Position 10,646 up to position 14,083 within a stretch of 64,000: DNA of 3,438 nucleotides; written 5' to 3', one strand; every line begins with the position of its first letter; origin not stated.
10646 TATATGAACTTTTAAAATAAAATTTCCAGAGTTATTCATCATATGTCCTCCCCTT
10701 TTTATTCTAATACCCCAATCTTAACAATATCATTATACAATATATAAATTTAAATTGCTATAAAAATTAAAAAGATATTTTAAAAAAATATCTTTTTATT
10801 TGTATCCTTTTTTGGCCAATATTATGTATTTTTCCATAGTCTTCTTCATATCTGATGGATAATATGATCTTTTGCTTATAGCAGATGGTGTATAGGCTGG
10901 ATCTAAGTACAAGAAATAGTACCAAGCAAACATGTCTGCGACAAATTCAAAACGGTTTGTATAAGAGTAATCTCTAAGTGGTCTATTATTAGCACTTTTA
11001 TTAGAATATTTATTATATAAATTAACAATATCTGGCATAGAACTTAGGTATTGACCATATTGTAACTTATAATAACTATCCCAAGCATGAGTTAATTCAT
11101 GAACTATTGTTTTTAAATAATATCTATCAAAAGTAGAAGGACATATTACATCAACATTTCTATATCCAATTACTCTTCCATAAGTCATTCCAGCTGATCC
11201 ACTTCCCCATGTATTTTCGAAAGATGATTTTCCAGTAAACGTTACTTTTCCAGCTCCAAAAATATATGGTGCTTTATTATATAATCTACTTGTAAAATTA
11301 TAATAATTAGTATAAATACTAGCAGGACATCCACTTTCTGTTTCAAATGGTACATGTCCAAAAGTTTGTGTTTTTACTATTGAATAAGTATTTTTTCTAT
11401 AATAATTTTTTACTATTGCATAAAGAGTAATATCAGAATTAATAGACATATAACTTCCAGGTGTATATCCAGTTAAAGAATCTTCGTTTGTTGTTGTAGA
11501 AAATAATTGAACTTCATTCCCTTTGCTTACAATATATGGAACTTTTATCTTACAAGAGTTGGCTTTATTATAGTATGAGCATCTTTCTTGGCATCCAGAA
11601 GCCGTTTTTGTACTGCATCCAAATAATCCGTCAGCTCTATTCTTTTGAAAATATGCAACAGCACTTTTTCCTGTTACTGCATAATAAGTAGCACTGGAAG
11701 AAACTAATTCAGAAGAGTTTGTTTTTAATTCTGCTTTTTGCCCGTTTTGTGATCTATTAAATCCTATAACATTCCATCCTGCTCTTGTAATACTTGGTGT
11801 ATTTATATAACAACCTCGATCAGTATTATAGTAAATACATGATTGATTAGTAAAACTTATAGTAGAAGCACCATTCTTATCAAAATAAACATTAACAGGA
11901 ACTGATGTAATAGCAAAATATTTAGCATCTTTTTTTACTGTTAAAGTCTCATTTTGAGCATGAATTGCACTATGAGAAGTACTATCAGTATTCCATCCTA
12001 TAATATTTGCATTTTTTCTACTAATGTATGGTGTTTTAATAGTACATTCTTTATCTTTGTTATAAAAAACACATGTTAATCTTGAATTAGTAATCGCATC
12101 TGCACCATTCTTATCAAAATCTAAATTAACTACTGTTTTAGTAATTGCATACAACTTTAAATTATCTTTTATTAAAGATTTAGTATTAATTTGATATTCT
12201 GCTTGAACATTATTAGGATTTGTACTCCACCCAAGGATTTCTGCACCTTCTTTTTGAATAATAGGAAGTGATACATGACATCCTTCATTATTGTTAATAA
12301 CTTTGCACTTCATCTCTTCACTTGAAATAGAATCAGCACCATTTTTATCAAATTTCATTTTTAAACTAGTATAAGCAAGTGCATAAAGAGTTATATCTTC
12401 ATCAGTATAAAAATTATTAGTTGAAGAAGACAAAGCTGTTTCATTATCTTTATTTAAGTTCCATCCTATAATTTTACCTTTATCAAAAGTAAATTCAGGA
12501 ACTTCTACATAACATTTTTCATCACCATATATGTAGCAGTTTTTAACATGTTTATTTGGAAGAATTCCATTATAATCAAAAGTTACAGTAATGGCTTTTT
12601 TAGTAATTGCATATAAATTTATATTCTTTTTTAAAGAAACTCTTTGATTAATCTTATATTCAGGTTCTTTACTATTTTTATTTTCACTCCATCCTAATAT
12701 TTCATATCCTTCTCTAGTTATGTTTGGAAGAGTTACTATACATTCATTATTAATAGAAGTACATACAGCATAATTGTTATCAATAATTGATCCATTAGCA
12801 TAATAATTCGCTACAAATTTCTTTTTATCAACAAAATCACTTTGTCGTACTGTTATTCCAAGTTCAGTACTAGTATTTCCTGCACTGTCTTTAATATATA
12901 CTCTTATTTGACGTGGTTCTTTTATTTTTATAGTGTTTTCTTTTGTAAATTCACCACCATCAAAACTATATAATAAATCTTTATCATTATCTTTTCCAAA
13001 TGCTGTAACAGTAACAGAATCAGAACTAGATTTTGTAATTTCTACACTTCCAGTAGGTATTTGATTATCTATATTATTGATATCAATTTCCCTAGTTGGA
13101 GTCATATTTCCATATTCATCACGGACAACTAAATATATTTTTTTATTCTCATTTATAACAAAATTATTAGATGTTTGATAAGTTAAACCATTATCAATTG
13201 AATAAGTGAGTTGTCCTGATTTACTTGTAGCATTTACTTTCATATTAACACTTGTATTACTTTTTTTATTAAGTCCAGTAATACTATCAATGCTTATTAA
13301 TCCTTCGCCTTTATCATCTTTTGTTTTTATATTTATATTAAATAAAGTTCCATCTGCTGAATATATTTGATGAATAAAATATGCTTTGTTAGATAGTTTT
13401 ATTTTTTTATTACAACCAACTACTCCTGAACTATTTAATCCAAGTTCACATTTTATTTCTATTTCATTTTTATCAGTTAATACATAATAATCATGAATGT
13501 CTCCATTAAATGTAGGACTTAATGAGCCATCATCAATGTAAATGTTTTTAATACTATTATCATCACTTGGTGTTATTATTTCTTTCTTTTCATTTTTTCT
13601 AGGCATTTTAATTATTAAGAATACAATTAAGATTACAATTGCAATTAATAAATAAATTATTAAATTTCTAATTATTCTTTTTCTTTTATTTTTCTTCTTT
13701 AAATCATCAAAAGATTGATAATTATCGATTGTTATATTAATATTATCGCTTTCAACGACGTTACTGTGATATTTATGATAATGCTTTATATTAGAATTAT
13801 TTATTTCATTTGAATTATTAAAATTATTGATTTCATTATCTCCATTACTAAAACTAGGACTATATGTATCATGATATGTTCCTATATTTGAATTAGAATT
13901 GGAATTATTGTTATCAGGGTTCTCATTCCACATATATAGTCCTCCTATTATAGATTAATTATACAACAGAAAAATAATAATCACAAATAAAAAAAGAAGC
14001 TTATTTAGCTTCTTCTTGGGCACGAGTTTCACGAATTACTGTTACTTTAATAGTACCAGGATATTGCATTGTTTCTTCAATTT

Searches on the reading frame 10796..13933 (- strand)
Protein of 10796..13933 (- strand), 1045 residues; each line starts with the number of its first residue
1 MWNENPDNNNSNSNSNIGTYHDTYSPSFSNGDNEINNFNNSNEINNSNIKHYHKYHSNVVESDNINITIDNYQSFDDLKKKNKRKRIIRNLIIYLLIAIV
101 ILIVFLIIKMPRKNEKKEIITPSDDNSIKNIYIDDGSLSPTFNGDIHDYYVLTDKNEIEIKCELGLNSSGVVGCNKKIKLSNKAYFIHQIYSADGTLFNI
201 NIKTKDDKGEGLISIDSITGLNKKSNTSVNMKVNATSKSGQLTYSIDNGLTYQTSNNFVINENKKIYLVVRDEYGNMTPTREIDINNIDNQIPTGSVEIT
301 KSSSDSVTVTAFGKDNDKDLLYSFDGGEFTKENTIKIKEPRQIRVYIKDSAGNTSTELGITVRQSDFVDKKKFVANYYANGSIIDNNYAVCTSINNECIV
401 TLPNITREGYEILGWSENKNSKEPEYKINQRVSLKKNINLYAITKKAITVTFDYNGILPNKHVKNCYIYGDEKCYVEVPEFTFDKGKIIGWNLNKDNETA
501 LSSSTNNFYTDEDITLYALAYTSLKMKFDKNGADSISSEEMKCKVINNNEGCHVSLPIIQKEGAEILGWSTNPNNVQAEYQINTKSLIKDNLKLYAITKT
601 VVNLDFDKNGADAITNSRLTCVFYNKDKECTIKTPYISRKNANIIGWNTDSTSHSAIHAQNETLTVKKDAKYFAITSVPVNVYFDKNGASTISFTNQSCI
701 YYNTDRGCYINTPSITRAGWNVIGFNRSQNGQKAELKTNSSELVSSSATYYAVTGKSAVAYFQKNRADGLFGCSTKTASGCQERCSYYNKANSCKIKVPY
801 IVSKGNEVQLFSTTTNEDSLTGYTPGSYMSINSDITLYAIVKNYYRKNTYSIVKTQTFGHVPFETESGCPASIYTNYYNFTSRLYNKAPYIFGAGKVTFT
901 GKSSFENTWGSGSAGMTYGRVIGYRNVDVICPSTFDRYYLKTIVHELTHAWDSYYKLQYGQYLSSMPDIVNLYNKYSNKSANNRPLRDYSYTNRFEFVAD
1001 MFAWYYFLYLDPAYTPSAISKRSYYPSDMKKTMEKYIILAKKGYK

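Call 3: search_protein_families(library=pfam, proteins=[window:10796-13933:-], max_evalue=0.1)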
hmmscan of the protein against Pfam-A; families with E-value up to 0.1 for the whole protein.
window:10796-13933:- (1045 aa): 3 families
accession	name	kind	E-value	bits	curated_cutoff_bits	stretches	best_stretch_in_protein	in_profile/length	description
PF09479.16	Flg_new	-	6.8e-25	87.4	27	3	376-442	4-64/65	Listeria-Bacteroides repeat domain (List_Bact_rpt)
PF13800.11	Sigma_reg_N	-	0.0041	17.8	26.3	1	80-119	5-46/91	Sigma factor regulator N-terminal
PF17280.7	DUF5345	-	0.0069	17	27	1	79-108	29-58/77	Family of unknown function (DUF5345)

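Call 4: search_protein_families(library=ncbifam, proteins=[window:10796-13933:-], max_evalue=0.1)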
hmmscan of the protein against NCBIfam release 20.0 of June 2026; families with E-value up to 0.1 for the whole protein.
window:10796-13933:- (1045 aa): 0 families

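Call 16: search_protein_families(library=padloc, proteins=[window:10796-13933:-], max_evalue=0.1)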
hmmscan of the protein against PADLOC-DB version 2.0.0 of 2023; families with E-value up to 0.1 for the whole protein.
window:10796-13933:- (1045 aa): 0 families

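Call 100: search_protein_families(library=phrogs, proteins=[window:10799-13933:-], max_evalue=0.01)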
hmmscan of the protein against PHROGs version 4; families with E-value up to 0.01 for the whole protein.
window:10799-13933:- (1045 aa): 0 families

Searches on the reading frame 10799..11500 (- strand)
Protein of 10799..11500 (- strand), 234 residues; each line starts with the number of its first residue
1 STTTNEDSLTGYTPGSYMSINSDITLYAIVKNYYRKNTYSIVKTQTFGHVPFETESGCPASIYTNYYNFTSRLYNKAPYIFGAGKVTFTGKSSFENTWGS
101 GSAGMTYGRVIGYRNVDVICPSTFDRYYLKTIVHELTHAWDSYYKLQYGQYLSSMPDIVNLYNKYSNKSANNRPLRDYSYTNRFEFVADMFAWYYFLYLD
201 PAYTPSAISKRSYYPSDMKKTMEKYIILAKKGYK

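Call 59: search_solved_structures(query=window:10799-11500:-, max_evalue=10, show_alignments=2)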
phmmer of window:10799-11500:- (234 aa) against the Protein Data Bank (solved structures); distinct sequences matched with E-value up to 10: 0.

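Call 61: search_protein_families(library=pfam, proteins=[window:10799-11500:-], max_evalue=10)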
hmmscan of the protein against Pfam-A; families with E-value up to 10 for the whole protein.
window:10799-11500:- (234 aa): 2 families
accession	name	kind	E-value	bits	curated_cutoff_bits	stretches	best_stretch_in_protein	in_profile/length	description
PF07737.17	ATLF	-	0.11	12.6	27.4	1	133-196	115-171/193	Anthrax toxin lethal factor, N- and C-terminal domain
PF25226.1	DUF7844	-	0.41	10.5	27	1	123-142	88-107/230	Domain of unknown function (DUF7844)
